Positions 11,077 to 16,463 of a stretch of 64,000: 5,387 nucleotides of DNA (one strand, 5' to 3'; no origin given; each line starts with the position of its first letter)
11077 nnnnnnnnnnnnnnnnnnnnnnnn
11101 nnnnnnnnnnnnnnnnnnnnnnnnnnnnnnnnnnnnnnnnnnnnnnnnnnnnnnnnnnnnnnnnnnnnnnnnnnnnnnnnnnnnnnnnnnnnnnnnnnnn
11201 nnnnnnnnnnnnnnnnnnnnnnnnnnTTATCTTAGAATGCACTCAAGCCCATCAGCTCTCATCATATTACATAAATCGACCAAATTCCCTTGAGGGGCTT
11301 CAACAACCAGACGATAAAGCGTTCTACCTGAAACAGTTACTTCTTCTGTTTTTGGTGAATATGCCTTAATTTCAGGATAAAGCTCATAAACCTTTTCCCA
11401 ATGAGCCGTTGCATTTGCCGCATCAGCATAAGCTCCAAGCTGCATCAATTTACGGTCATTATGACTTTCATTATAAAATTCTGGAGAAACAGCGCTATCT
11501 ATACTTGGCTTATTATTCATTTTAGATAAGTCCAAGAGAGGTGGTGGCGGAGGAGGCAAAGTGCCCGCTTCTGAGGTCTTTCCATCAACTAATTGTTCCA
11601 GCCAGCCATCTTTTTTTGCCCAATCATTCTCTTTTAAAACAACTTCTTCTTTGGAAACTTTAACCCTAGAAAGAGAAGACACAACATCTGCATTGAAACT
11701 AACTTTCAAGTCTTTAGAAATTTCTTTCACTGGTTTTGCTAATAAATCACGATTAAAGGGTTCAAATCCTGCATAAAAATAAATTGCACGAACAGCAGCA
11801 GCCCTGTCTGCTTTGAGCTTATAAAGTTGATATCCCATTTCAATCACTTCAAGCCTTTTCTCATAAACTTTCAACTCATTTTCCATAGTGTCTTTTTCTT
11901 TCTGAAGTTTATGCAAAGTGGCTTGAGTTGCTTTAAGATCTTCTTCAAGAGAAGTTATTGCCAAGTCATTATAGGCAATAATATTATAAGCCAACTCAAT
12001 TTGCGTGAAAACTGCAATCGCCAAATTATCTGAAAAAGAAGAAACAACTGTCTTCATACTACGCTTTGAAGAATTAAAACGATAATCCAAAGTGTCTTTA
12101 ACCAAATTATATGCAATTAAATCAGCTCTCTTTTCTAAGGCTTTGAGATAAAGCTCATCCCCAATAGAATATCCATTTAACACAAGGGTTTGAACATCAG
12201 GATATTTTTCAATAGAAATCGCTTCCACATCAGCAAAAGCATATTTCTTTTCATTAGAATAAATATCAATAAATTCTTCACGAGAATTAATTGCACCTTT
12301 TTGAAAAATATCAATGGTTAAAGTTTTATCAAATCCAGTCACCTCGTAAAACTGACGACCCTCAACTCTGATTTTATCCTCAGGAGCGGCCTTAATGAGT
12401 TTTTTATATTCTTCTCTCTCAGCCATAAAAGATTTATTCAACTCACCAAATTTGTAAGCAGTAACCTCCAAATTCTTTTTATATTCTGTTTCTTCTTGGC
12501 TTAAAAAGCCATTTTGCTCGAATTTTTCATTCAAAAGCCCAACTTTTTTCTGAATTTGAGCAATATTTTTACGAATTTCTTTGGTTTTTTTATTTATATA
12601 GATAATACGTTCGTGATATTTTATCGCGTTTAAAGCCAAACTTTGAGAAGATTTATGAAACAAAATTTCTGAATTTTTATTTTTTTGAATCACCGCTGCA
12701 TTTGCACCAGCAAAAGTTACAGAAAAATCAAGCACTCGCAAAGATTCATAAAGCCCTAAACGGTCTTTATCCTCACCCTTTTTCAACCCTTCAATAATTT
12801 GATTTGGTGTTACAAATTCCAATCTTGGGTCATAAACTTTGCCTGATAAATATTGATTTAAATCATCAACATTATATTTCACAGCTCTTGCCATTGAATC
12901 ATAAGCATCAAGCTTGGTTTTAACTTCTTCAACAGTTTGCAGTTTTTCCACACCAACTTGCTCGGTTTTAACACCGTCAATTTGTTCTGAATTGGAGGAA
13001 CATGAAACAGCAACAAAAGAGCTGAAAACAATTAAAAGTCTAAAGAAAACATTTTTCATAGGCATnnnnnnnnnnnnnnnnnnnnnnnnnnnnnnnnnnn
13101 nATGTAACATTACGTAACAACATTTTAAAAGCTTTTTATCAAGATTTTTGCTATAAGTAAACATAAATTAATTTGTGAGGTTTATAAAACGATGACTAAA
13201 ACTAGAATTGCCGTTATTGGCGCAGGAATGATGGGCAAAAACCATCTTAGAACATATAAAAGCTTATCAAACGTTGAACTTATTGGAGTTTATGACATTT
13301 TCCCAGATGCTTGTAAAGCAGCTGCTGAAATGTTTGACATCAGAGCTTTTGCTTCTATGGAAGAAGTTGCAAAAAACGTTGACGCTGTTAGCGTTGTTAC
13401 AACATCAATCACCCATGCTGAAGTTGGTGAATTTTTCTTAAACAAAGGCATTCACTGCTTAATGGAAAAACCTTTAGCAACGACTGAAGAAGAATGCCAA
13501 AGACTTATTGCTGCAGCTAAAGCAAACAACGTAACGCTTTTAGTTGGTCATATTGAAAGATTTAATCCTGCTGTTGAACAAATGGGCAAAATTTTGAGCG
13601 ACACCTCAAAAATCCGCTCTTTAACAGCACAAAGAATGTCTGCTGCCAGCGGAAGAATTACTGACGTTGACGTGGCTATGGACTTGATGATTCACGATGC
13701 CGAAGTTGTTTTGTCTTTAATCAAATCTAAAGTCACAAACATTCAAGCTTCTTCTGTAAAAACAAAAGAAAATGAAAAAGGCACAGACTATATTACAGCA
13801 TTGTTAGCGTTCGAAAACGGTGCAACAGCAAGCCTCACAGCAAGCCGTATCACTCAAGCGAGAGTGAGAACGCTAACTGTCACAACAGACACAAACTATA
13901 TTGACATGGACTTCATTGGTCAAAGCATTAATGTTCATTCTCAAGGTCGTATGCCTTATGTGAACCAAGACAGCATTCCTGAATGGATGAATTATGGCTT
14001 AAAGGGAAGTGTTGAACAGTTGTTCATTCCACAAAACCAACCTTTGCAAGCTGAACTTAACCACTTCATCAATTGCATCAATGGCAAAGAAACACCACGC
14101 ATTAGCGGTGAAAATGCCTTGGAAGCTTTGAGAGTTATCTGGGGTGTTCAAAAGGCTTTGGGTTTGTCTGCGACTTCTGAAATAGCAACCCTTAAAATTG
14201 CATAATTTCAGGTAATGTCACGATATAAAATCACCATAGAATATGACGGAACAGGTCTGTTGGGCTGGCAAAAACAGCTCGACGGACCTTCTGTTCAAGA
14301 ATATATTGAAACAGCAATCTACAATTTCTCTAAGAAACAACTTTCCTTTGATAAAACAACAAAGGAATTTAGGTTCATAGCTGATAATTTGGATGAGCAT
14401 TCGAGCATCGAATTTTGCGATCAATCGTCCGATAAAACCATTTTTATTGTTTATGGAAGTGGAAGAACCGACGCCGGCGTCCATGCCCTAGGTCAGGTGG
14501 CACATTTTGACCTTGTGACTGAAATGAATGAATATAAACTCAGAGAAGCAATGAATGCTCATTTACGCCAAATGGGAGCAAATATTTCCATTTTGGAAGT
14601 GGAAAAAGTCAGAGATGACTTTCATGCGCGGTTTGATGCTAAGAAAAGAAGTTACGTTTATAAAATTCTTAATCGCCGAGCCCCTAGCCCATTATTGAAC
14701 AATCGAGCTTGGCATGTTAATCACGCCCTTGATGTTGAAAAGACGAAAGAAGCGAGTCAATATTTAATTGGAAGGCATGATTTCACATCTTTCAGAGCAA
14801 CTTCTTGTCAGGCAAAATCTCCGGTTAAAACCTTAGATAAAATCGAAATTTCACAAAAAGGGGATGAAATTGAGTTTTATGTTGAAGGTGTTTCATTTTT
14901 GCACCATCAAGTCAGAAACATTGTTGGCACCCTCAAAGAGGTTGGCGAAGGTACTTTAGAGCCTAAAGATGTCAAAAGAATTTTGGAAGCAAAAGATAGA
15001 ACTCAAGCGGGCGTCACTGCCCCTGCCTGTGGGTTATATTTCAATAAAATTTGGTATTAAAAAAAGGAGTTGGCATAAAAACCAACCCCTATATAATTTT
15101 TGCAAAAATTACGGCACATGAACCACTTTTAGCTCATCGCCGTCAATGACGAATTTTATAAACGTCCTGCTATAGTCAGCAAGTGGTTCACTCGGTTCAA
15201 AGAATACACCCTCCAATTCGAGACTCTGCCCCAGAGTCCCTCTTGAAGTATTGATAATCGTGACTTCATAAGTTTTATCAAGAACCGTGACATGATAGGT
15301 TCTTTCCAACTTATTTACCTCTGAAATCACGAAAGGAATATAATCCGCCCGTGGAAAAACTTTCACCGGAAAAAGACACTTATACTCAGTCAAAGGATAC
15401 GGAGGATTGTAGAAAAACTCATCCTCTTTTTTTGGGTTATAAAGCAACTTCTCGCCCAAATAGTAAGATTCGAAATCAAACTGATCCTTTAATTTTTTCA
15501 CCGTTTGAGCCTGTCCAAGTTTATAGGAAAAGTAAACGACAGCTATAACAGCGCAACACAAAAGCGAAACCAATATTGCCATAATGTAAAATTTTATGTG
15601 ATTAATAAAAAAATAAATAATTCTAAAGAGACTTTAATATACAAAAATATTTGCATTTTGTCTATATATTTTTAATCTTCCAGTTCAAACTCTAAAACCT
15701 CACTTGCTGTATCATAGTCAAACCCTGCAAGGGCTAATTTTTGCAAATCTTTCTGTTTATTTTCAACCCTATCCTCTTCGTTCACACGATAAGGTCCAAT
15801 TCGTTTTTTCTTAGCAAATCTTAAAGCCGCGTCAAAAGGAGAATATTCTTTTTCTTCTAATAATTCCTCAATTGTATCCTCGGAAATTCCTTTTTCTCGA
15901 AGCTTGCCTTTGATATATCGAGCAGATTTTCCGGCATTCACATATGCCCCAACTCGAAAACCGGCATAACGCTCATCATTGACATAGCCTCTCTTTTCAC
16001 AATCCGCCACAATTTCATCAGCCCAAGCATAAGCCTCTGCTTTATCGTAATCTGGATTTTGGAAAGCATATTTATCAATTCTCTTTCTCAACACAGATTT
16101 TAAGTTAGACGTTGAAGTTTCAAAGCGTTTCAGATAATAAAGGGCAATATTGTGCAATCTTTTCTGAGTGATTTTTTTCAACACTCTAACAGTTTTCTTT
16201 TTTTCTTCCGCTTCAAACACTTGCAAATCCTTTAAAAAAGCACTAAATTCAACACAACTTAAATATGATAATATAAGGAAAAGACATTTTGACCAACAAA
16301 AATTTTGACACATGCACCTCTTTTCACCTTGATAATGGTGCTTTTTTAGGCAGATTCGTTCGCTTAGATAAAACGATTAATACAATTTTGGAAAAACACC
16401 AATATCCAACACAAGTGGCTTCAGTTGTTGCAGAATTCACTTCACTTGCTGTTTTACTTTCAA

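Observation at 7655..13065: SPOR lipoprotein / pentapeptide-repeat protein / orphan VirD4-TraG-like ATPase module with no other secretion genes in view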

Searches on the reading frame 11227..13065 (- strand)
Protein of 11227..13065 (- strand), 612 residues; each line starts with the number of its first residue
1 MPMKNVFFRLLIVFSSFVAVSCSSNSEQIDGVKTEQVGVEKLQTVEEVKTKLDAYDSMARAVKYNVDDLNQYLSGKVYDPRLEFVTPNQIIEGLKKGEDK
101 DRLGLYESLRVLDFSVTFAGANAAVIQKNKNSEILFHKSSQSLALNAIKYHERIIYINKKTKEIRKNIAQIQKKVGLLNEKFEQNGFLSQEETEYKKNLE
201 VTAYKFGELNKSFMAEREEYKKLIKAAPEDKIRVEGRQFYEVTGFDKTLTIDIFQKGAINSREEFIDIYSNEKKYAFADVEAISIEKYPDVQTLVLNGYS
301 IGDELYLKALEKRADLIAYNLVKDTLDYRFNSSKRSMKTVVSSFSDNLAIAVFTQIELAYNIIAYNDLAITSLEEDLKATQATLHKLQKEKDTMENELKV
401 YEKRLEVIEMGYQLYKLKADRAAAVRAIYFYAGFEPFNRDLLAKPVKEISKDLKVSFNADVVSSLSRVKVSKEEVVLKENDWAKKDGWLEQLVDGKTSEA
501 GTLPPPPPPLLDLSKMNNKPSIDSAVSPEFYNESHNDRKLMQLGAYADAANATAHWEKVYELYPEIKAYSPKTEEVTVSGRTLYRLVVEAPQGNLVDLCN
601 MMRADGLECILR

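Call 4: search_protein_families(library=pfam, proteins=[window:11227-13065:-], max_evalue=0.1)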
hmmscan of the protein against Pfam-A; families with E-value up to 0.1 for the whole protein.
window:11227-13065:- (612 aa): 4 families
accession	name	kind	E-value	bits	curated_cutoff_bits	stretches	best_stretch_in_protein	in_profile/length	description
PF05531.17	NPV_P10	-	0.0012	19.8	29.8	0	28-80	19-71/75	Nucleopolyhedrovirus P10 protein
PF08954.16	Trimer_CC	-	0.0082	16.2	27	1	369-397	20-48/52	Trimerisation motif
PF05036.18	SPOR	-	0.019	15.8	21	1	541-588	7-48/76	SPOR domain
PF15372.11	DUF4600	-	0.081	13.6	27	1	380-413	55-88/128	Domain of unknown function (DUF4600)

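Call 5: search_protein_families(library=ncbifam, proteins=[window:11227-13065:-], max_evalue=0.1)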
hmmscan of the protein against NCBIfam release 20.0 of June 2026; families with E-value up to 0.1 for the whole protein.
window:11227-13065:- (612 aa): 1 family
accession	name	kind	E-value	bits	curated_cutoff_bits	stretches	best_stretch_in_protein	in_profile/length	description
NF050142.1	PG1828_fam_lipo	equivalog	0.027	15.2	50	1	3-51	1-47/59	PG1828 family lipoprotein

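Call 17: find_homologous_proteins(query=window:11227-13065:-)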
Query window:11227-13065:- (612 aa): 8 proteins with E <= 0.001 among 8000 candidates.
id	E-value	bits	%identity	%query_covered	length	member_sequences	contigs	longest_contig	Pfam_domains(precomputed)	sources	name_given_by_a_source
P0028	0.0e+0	1335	100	100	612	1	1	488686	-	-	-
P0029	4.5e-258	876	63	100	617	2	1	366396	-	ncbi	ncbi:MAG: SPOR domain-containing protein [Alphaproteobacteria bacterium]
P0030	5.4e-100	354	36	100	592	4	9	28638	-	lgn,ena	-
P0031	9.0e-100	353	36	100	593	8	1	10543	-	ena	-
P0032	6.8e-97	344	36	93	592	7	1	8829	-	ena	-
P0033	4.7e-90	321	34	100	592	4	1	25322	-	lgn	-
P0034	2.5e-81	292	32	98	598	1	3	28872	-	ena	-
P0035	2.2e-73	266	30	100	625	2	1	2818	-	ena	-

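Call 30: predict_structure(alignment_id=A2)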
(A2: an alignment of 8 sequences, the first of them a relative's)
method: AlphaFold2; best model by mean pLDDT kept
length: 612 residues; sequences in the alignment: 8
mean_pLDDT: 74.4   pTM: 0.70
mean pLDDT of the five models: 74.4, 72.4, 71.4, 68.7, 66.9
residues with pLDDT >= 90: 180; 70-90: 245; 50-70: 76; < 50: 111
segments of 3 or more residues with pLDDT < 50: 1-42, 240-243, 469-528
pLDDT, mean of each block of 10 residues (from residue 1): 32 30 25 27 65 89 92 84 84 64 80 91 64 82 92 90 95 97 95 97 97 92 79 62 61 86 75 71 74 63 77 91 89 74 88 91 88 94 96 93 97 91 89 88 90 77 57 34 33 30 33 30 39 79 78 83 84 71 80 86 75 74
secondary structure, 60 per line:
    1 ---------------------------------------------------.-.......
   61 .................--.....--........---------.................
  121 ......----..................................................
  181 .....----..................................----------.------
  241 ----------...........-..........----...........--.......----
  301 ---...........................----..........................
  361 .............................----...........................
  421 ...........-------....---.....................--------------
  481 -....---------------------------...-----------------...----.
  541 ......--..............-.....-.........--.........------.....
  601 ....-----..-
elements in order: H54-77 H80-84 H87-94 H104-126 H131-185 H190-223 H251-261 H263-272 H277-287 H290-296 H304-330 H335-389 H394-431 H439-442 H446-466 H482-485 E540-546 H549-562 H564-568 E570-578 E581-589 H596-604

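Call 33: fold_search(model_id=the predicted structure, library=pdb)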
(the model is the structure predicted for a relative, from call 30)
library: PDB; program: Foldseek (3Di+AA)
matches with E <= 10: 455; with E <= 0.001: 1
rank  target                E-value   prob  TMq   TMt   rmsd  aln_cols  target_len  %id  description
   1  9a2x_MODEL_1_A        6.2e-04  1.00  0.33  0.40  25.6       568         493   10  Model of E. coli TolC by in-cell photo-crosslinking MS and deep learning (released 2023-02-24)
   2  5azs_C                3.1e-03  1.00  0.29  0.38  16.8       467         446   10  Crystal structure of a membrane protein from Pseudomonas aeruginosa (released 2016-06-08)
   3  4k34_A                4.7e-03  1.00  0.31  0.46  13.3       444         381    9  Crystal structures of CusC review conformational changes accompanying folding and transmembrane channel formation (released 2013-10-16)
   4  5azs_B                5.2e-03  1.00  0.26  0.34  17.8       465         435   10  Crystal structure of a membrane protein from Pseudomonas aeruginosa (released 2016-06-08)
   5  7ng9_A                5.6e-03  0.99  0.21  0.27  20.2       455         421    9  Trimeric efflux pump Klebsiella TolC (released 2021-06-30)
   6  6u94                  6.4e-03  1.00  0.30  0.44  13.4       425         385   10  Structure of RND efflux system, outer membrane lipoprotein, NodT family from Burkholderia mallei ATCC 23344 (released 2019-10-02)
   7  5azp_B                6.4e-03  1.00  0.29  0.37  18.8       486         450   10  Crystal structure of a membrane protein from Pseudomonas aeruginosa (released 2016-06-08)
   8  5bun_A                8.7e-03  1.00  0.28  0.37  21.3       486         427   10  Crystal structure of an antigenic outer membrane protein ST50 from Salmonella Typhi (released 2015-12-23)
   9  1ek9_A                9.9e-03  1.00  0.30  0.40  17.5       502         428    9  2.1A X-RAY STRUCTURE OF TOLC: AN INTEGRAL OUTER MEMBRANE PROTEIN AND EFFLUX PUMP COMPONENT FROM ESCHERICHIA COLI (released 2000-06-28)
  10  9rmm_F                1.1e-02  1.00  0.29  0.37  16.9       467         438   10  Crystal structure of outer membrane SilC (released 2025-07-23)
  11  5bun_B                1.1e-02  1.00  0.28  0.37  23.2       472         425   10  Crystal structure of an antigenic outer membrane protein ST50 from Salmonella Typhi (released 2015-12-23)
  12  4k7k_A                1.2e-02  0.98  0.21  0.31  17.6       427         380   10  Crystal structures of CusC review conformational changes accompanying folding and transmembrane channel formation (released 2013-10-16)
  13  5azp_A                1.3e-02  1.00  0.27  0.35  19.6       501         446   10  Crystal structure of a membrane protein from Pseudomonas aeruginosa (released 2016-06-08)
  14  4k7k_B                1.3e-02  1.00  0.26  0.40  15.8       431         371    9  Crystal structures of CusC review conformational changes accompanying folding and transmembrane channel formation (released 2013-10-16)
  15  5bun_C                1.3e-02  0.99  0.28  0.37  24.9       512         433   10  Crystal structure of an antigenic outer membrane protein ST50 from Salmonella Typhi (released 2015-12-23)
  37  6i09_A                9.8e-02  1.00  0.10  0.63   3.4        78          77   19  Crystal structure of RlpA SPOR domain from Pseudomonas aeruginosa in complex with denuded glycan obtained by soaking (released 2019-11-13)
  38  6i05                  1.4e-01  1.00  0.10  0.64   3.3        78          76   18  Crystal structure of RlpA SPOR domain from Pseudomonas aeruginosa (released 2019-11-13)
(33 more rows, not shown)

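Call 42: search_solved_structures(query=A2, max_evalue=10, show_alignments=2)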
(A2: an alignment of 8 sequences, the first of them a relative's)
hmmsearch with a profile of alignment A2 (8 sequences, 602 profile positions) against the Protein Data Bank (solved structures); distinct sequences matched with E-value up to 10: 1.
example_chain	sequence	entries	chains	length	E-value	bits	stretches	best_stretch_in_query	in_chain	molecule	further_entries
9ges_A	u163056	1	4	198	0.017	16.9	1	127-218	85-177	E3 ubiquitin-protein ligase CCNB1IP1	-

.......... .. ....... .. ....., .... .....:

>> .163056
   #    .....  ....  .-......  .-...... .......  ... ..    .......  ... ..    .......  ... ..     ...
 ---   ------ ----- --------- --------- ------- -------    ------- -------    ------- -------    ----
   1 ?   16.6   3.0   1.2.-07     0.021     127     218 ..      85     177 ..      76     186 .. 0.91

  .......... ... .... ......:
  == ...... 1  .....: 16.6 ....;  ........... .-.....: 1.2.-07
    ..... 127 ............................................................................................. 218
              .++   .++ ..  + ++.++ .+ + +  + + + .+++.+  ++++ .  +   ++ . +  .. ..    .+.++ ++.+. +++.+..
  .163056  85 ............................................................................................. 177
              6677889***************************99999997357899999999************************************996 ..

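Call 69: search_protein_families(library=padloc, proteins=[window:11227-13065:-], max_evalue=0.01)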
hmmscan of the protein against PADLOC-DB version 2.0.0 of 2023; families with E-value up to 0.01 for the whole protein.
window:11227-13065:- (612 aa): 0 families

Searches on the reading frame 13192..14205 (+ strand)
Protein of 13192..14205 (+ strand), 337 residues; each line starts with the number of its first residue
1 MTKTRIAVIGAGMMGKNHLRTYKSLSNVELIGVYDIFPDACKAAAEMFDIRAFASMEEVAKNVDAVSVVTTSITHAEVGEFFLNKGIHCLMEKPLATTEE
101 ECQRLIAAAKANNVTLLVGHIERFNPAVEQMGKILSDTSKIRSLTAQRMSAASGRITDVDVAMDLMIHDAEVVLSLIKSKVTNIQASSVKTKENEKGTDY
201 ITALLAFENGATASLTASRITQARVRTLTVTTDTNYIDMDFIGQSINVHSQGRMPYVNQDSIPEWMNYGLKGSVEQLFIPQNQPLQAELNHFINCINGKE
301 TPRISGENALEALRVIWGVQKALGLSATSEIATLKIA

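Call 6: search_protein_families(library=pfam, proteins=[window:13192-14205:+], max_evalue=0.001)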
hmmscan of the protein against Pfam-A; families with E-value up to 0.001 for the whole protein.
window:13192-14205:+ (337 aa): 7 families
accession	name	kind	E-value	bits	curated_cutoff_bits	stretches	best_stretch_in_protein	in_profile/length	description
PF01408.29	GFO_IDH_MocA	-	2.2e-28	99.8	24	1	5-120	2-120/120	Oxidoreductase family, NAD-binding Rossmann fold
PF22725.1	GFO_IDH_MocA_C3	-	1.1e-09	38.8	27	1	161-231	45-117/124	GFO/IDH/MocA C-terminal domain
PF02423.21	OCD_Mu_crystall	-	2.5e-06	27.1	24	1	4-77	130-208/314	Ornithine cyclodeaminase/mu-crystallin family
PF02894.22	GFO_IDH_MocA_C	-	3.2e-06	27.5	22.9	1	161-321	42-208/218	Oxidoreductase family, C-terminal alpha/beta domain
PF03446.21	NAD_binding_2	-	6.8e-05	23.4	21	1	5-78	1-69/161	NAD binding domain of 6-phosphogluconate dehydrogenase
PF02629.25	CoA_binding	-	0.00023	22.3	22.3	1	3-70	3-70/97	CoA binding domain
PF02254.24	TrkA_N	-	0.00079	20.2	23.8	0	136-196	29-89/116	TrkA-N domain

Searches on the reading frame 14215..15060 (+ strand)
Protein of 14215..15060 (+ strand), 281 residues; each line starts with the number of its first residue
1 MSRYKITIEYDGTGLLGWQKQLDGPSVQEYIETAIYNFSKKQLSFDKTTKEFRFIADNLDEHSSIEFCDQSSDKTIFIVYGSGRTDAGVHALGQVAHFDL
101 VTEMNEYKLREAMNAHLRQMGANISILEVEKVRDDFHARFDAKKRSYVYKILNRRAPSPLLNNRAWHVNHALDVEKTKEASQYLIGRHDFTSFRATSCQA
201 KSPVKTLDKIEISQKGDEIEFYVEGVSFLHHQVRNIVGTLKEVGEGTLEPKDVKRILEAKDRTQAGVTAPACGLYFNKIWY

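Call 6: search_protein_families(library=pfam, proteins=[window:14215-15060:+], max_evalue=0.001)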
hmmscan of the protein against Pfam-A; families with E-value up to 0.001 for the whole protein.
window:14215-15060:+ (281 aa): 1 family
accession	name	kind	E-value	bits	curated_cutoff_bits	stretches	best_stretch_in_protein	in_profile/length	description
PF01416.25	PseudoU_synth_1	-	7.2e-41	139.5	23.3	2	180-281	1-107/108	tRNA pseudouridine synthase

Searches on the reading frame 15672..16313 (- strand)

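Call 6: search_protein_families(library=pfam, proteins=[window:15672-16313:-], max_evalue=0.001)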
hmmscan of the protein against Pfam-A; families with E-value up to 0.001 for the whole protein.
window:15672-16313:- (213 aa): 2 families
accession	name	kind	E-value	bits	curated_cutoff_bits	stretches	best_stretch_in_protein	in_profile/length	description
PF02631.22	RecX_HTH2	-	7.6e-10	39.3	26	1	112-152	1-42/42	RecX, second three-helix domain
PF21982.2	RecX_HTH1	-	2.2e-06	28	26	0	134-153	19-38/40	RecX, first three-helix domain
